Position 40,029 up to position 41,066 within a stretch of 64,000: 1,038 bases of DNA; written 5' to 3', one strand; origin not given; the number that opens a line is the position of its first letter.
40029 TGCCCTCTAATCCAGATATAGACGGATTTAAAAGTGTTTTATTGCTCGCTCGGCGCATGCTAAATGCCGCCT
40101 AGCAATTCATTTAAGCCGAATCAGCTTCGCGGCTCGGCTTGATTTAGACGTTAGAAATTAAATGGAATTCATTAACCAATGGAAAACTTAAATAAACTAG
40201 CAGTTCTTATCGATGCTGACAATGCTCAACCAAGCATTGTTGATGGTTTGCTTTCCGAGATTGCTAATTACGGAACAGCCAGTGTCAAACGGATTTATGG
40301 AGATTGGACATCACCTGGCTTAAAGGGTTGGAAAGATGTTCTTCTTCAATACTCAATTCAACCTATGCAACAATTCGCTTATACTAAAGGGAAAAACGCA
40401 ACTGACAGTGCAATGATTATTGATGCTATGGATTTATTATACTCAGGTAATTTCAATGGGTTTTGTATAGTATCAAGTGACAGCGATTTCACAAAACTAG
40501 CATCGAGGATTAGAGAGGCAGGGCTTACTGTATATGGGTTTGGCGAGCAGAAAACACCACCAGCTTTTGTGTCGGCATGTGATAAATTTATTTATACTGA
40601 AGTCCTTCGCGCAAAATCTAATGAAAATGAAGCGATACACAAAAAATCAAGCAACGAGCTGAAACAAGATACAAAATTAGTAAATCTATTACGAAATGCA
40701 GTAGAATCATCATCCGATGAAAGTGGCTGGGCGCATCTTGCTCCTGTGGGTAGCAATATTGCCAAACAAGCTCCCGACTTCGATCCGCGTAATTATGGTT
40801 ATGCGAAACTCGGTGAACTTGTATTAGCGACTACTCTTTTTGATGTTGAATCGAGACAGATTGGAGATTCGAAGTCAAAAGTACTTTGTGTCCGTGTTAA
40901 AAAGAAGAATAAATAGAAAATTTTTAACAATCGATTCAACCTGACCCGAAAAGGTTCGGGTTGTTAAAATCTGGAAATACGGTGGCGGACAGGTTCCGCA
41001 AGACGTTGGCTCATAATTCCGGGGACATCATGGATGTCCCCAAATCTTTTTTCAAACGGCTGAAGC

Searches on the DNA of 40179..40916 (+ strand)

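Call 44: search_with_rna_model(model_id=R1, sources=[L128, L129, L130, L131, L002, L003], max_evalue=1, filters=off)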
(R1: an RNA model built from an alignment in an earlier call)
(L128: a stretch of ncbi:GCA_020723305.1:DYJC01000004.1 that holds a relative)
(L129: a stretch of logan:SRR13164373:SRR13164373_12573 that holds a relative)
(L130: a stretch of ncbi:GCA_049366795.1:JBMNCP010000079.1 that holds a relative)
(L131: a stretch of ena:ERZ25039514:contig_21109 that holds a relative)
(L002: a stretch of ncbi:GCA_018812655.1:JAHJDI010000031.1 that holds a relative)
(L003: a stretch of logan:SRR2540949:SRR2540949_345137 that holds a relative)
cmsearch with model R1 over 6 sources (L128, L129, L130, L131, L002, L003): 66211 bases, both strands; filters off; matches with E-value up to 1: 7.
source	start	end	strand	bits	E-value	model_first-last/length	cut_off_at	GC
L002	9919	9978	+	60.7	1e-15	1-60/60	no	0.47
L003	4683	4742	+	60.7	1e-15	1-60/60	no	0.47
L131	5788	5857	-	20.8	0.0028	1-60/60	no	0.39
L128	4447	4493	+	14.7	0.23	1-60/60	no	0.45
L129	1346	1392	+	14.7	0.23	1-60/60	no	0.45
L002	9919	9978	-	14.2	0.32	1-60/60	no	0.47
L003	4683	4742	-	14.2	0.32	1-60/60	no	0.47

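Call 50: search_with_rna_model(model_id=R1, sources=[L132, L133], max_evalue=5, filters=off, show_alignments=6)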
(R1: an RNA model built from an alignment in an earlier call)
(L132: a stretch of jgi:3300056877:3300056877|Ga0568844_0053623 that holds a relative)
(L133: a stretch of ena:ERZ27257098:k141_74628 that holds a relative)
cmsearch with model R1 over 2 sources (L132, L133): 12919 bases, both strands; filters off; matches with E-value up to 5: 4.
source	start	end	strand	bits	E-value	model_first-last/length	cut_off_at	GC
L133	7589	7617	+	10.1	1.2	1-60/60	no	0.34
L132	3927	3990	+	9.7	1.6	1-60/60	no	0.58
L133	5357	5384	-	8.7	3.2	1-60/60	no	0.29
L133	2249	2266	-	8.5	3.8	1-60/60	no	0.5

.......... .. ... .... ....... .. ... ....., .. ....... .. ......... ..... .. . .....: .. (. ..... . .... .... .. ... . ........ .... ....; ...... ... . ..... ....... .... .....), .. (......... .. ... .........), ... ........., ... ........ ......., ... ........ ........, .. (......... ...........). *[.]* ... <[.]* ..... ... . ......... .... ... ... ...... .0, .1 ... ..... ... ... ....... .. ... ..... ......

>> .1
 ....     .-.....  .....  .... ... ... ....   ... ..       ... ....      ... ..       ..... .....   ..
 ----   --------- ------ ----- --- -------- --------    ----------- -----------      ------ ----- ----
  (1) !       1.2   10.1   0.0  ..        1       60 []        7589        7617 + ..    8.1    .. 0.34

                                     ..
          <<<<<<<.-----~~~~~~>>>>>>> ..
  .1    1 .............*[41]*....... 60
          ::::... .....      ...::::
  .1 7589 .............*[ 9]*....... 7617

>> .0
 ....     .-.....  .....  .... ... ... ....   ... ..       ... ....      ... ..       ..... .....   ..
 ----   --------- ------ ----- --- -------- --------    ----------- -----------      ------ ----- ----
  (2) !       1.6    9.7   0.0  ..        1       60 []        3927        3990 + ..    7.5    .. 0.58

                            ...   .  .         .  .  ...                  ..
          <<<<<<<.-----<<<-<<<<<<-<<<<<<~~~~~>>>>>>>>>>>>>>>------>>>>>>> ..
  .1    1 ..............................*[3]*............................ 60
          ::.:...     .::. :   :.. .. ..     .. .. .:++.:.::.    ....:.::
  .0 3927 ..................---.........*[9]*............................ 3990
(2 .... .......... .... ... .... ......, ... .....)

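Call 60: search_with_rna_model(model_id=R2, sources=[L132, L004, L005, L007, L024, L084], filters=off, max_evalue=1)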
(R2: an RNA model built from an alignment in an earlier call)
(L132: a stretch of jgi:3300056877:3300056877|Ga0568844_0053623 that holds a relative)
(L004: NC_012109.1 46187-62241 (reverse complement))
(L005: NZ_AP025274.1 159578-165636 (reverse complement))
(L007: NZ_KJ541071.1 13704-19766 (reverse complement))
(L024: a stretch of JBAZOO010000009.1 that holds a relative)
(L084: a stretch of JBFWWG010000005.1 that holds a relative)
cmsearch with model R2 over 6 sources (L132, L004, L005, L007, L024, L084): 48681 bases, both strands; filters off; matches with E-value up to 1: 17.
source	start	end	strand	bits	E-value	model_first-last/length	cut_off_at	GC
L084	4981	5040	+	47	3.3e-09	1-49/49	no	0.53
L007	5416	5475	+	45.6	7.3e-09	1-49/49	no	0.57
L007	4220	4279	+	45.3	8.5e-09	1-49/49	no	0.63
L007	3006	3065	+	42.5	4.1e-08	1-49/49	no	0.6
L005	3001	3056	+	41.5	7e-08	3-47/49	no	0.52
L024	4063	4122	+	41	9.2e-08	1-49/49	no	0.53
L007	3904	3960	+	39.7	1.9e-07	1-49/49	no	0.65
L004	8000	8058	+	39.2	2.5e-07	1-49/49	no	0.51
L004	9972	10031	+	29.3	6e-05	1-49/49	no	0.52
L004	15719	15778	+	29.3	6e-05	1-49/49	no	0.52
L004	6881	6942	+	27.7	0.00015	5-45/49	no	0.56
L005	4511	4572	+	24.1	0.0011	6-44/49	no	0.66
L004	2031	2088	+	19.1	0.017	1-49/49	no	0.5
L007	5090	5151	+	17.2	0.048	5-45/49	no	0.6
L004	8957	9016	+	14.8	0.19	1-49/49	no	0.58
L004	14704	14763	+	14.8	0.19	1-49/49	no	0.58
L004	623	664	+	14.3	0.24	1-49/49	no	0.45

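Call 62: search_with_rna_model(model_id=R2, sources=[L134, L135, L136, L137, L138, L139, L140, L141, L142, L143, L144, L145, L146, L147, L148, L149, L150, L151, L152, L153, L154, L155, L156, L157, L158, L159, L160, L161, L162, L163, L164, L165, L166, L167, L168, L169, L170, L171, L172, L173, L174, L175, L176, L177, L178, L179, L180, L181, L182, L183, L184, L185, L186, L187, L188, L189, L190, L191, L192, L193, L194, L195, L196, L197, L198, L199, L200, L201, L202, L203, L204, L205, L206, L207, L208, L209, L210, L211, L212, L213], max_evalue=0.5)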
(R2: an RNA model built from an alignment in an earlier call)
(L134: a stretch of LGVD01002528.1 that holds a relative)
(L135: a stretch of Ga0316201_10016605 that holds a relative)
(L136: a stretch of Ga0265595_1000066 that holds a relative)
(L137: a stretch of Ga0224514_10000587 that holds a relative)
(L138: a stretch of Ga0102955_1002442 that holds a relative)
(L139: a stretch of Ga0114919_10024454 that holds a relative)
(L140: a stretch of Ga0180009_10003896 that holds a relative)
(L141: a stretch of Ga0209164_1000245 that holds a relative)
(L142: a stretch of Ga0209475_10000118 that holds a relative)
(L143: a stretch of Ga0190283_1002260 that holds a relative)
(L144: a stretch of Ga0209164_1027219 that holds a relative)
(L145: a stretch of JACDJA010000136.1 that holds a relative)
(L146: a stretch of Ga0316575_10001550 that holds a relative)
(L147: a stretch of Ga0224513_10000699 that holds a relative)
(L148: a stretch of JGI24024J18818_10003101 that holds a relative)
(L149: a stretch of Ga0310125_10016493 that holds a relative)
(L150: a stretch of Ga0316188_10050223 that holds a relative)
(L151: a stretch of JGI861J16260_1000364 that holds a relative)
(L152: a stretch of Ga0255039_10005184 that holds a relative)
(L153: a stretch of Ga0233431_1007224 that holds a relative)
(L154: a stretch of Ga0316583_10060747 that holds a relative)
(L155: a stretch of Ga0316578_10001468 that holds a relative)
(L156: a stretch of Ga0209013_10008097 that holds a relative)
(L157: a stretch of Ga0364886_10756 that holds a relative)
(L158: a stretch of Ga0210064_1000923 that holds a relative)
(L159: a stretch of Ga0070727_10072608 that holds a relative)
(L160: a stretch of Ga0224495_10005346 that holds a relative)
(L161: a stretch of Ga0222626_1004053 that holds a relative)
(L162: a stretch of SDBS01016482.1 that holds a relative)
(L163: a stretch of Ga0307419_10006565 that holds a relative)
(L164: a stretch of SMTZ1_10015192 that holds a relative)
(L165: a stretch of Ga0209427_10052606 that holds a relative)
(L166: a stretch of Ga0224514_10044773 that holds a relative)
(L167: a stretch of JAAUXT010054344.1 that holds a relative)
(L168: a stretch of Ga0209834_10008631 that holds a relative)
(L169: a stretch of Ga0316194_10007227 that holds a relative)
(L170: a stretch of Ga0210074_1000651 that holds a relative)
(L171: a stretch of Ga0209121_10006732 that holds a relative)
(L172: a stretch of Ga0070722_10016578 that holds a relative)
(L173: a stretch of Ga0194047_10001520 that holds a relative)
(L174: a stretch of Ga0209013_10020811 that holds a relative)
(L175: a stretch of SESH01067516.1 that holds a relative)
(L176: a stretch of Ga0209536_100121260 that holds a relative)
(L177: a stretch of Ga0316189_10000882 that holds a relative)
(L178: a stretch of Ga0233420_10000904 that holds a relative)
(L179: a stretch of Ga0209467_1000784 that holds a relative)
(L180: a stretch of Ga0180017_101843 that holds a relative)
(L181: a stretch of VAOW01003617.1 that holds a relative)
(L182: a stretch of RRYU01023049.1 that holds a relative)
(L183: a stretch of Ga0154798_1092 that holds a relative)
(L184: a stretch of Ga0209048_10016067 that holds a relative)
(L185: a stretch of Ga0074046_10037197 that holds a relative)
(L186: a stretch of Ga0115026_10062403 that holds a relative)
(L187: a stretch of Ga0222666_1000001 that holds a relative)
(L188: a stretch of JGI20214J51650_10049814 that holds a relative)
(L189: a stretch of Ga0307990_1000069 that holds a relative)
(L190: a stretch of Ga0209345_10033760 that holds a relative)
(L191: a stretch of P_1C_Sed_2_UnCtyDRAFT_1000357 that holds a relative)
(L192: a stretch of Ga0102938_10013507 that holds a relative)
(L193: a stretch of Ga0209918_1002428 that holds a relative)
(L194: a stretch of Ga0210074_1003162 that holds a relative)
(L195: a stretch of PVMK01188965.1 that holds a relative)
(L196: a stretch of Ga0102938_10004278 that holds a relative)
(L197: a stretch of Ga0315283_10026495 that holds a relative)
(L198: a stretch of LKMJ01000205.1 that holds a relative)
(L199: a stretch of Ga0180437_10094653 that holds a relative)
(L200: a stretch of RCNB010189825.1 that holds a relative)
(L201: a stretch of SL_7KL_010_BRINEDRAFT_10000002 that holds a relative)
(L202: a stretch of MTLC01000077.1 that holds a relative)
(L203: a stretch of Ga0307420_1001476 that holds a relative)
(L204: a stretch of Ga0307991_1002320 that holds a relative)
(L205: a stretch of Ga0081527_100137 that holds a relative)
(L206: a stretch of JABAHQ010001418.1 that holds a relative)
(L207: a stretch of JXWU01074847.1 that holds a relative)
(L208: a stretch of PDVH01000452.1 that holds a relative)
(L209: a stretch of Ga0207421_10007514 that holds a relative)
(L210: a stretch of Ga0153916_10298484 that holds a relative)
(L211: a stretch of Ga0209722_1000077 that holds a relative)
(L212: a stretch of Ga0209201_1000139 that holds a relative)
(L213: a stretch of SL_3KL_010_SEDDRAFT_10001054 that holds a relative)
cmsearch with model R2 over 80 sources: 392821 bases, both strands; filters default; matches with E-value up to 0.5: 2.
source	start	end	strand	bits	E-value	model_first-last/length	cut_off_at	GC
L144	1308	1365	+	29.4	0.00046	4-46/49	no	0.55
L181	3737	3797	+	20.9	0.052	1-49/49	no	0.46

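Call 64: search_with_rna_model(model_id=R1, sources=[L134, L135, L136, L137, L138, L139, L140, L141, L142, L143, L144, L145, L146, L147, L148, L149, L150, L151, L152, L153, L154, L155, L156, L157, L158, L159, L160, L161, L162, L163, L164, L165, L166, L167, L168, L169, L170, L171, L172, L173, L174, L175, L176, L177, L178, L179, L180, L181, L182, L183, L184, L185, L186, L187, L188, L189, L190, L191, L192, L193, L194, L195, L196, L197, L198, L199, L200, L201, L202, L203, L204, L205, L206, L207, L208, L209, L210, L211, L212, L213], max_evalue=0.5, show_alignments=3)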
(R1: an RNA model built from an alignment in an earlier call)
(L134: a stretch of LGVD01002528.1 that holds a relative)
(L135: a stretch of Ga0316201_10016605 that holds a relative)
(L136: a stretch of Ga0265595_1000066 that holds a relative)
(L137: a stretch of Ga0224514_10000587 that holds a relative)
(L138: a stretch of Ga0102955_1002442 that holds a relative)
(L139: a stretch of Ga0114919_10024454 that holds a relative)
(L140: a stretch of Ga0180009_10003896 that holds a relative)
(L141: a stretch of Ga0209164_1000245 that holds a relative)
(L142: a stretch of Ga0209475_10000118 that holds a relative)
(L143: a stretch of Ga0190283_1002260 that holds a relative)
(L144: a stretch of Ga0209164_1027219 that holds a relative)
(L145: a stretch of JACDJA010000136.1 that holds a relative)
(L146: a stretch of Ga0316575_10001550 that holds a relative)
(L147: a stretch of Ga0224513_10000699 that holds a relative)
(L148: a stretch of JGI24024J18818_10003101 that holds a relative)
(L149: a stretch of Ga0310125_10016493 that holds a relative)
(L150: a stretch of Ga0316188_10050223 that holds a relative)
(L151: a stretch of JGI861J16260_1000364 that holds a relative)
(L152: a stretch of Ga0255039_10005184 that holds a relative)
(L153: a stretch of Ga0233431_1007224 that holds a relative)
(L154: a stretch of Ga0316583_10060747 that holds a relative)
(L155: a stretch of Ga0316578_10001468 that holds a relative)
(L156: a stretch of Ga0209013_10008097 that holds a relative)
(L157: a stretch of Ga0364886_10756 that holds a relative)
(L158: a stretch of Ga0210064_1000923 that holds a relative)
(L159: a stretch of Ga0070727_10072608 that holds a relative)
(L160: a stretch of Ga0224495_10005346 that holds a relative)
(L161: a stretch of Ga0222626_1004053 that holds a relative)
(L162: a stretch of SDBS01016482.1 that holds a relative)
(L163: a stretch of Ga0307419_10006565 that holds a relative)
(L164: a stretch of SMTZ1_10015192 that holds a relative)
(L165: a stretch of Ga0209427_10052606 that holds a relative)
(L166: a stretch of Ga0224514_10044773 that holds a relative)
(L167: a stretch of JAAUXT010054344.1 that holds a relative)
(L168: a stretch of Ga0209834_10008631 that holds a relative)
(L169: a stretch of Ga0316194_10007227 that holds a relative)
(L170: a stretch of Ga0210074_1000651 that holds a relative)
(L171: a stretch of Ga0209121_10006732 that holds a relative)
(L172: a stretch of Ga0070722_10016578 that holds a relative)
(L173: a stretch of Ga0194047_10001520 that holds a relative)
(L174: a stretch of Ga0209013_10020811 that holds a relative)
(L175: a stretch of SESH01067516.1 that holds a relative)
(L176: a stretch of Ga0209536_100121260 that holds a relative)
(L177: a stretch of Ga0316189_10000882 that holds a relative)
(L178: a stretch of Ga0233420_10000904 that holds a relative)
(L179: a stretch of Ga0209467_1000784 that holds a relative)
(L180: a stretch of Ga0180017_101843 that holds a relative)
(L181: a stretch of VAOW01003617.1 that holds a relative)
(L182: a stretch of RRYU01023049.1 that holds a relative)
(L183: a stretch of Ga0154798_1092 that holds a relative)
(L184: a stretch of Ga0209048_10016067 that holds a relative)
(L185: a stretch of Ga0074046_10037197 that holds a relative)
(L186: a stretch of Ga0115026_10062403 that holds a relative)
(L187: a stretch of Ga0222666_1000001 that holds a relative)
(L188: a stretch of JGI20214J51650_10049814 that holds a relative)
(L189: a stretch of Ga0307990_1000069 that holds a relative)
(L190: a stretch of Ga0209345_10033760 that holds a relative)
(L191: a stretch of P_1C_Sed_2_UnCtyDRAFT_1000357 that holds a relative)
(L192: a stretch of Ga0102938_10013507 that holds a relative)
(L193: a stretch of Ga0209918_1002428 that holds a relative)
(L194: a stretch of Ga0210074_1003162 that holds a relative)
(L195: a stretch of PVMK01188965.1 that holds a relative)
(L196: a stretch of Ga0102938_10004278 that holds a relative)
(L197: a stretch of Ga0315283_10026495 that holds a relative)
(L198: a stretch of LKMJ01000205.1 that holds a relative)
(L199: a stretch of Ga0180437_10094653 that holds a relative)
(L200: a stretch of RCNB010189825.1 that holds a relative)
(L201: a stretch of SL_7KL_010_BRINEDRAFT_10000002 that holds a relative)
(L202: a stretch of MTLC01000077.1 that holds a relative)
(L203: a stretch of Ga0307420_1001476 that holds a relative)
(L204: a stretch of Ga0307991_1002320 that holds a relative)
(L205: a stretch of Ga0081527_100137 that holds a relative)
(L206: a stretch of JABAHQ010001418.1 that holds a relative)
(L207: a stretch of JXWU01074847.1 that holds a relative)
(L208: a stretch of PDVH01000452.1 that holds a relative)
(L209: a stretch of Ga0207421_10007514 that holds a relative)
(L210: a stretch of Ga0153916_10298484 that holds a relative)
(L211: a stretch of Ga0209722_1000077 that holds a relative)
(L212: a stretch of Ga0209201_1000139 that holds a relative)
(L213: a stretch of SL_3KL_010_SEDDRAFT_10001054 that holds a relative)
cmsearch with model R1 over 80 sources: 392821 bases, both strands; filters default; matches with E-value up to 0.5: 5.
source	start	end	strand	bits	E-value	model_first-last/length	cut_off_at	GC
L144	5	64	+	55.6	2.5e-13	1-60/60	no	0.58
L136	3744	3800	+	24.9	0.00087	1-60/60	no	0.35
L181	3737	3797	+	23.9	0.0018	1-60/60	no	0.46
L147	2608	2666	+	18.6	0.083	1-60/60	no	0.53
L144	1305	1368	+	18.2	0.11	1-60/60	no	0.58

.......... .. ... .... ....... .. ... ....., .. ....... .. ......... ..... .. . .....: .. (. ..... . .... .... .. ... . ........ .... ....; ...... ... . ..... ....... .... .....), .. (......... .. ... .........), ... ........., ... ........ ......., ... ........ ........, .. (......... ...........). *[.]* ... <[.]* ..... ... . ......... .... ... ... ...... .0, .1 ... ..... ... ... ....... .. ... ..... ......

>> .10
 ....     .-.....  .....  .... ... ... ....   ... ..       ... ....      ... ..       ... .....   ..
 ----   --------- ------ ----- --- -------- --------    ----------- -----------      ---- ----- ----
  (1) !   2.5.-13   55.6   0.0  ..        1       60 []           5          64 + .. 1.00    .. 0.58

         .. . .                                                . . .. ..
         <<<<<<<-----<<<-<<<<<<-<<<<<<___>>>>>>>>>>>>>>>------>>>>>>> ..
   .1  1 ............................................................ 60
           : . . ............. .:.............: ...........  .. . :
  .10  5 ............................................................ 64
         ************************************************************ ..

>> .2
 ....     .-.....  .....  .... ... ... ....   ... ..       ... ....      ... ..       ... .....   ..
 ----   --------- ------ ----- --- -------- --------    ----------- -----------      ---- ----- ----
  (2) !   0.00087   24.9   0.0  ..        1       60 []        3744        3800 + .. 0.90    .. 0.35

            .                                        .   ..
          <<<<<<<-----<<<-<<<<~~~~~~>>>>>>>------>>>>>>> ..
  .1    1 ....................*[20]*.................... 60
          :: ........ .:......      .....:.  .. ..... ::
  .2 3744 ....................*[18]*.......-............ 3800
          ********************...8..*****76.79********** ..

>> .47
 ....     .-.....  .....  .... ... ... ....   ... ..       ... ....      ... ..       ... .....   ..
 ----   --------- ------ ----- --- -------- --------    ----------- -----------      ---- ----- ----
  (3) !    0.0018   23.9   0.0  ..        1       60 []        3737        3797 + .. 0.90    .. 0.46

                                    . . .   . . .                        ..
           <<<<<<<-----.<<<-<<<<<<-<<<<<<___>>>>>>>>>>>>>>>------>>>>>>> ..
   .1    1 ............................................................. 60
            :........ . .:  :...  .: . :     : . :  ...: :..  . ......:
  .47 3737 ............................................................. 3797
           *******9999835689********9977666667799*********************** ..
